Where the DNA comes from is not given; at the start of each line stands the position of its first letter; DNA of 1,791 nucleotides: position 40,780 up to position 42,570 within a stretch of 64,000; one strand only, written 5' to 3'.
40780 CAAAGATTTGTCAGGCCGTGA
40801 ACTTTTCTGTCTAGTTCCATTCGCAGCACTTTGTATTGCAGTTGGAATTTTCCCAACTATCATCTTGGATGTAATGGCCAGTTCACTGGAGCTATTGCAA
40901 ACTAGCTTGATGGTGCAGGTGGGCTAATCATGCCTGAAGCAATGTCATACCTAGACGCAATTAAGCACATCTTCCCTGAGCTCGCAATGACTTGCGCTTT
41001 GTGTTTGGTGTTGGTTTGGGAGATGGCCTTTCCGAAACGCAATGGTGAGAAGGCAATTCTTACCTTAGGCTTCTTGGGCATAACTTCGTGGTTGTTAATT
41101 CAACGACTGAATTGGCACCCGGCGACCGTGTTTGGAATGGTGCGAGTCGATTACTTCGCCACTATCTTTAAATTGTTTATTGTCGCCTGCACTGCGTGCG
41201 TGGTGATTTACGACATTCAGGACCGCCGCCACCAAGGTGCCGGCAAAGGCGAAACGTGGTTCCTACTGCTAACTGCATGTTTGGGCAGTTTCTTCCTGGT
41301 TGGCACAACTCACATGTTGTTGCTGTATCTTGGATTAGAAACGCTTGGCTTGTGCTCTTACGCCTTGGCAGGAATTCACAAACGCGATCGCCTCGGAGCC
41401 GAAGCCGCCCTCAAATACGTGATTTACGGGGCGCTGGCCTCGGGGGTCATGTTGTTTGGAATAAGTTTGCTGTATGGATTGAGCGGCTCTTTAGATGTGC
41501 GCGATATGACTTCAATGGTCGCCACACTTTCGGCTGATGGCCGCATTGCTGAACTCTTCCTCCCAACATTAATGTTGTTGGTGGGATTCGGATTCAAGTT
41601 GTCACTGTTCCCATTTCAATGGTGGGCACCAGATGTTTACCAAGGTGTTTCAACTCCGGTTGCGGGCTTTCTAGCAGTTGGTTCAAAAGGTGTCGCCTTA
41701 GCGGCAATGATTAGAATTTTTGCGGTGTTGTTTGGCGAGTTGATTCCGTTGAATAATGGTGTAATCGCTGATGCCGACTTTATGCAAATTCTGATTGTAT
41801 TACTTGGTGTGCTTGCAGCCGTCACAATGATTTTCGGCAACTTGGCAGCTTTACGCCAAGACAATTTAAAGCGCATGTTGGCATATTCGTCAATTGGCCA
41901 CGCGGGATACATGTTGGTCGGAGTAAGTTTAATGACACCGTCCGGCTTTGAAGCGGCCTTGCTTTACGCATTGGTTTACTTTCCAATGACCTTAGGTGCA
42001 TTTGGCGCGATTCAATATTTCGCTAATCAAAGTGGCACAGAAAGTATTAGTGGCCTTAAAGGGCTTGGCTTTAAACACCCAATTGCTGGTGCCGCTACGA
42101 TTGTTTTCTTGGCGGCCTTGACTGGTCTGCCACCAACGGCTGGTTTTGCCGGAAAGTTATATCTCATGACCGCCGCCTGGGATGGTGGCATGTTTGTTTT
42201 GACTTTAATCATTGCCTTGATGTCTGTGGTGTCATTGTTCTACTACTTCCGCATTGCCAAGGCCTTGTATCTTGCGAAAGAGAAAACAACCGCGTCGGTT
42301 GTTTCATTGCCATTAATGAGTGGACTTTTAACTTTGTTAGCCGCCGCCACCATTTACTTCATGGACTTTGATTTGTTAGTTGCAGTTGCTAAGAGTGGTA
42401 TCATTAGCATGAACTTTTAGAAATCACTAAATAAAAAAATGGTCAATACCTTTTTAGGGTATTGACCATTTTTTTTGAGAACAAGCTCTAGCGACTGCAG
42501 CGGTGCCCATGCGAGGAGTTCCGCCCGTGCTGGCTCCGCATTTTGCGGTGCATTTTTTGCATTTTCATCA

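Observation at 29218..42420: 2-oxoacid:ferredoxin oxidoreductase in one operon with an 11-subunit complex I lacking NuoEFG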

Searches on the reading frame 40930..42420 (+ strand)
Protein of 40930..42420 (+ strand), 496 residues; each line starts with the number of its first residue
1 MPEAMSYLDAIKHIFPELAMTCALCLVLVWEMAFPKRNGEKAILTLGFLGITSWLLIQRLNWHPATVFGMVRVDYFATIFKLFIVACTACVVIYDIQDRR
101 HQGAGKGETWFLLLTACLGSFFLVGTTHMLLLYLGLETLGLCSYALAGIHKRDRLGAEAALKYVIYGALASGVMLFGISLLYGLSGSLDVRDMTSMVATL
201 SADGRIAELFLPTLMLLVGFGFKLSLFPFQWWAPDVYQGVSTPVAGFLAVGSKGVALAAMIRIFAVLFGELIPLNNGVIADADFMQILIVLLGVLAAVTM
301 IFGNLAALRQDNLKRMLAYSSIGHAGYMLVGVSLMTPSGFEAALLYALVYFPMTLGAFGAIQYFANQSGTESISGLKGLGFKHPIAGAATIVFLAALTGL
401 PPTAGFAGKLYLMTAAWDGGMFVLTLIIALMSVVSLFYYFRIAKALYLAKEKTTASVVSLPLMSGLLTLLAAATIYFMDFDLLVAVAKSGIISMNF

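Call 4: search_protein_families(library=pfam, proteins=[window:40930-42420:+])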
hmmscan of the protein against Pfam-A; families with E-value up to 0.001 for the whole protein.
window:40930-42420:+ (496 aa): 1 family
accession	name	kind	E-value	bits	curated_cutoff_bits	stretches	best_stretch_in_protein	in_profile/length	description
PF00361.26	Proton_antipo_M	-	2.6e-63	214.4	21.5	1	127-433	2-292/294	NADH:quinone oxidoreductase/Mrp antiporter, TM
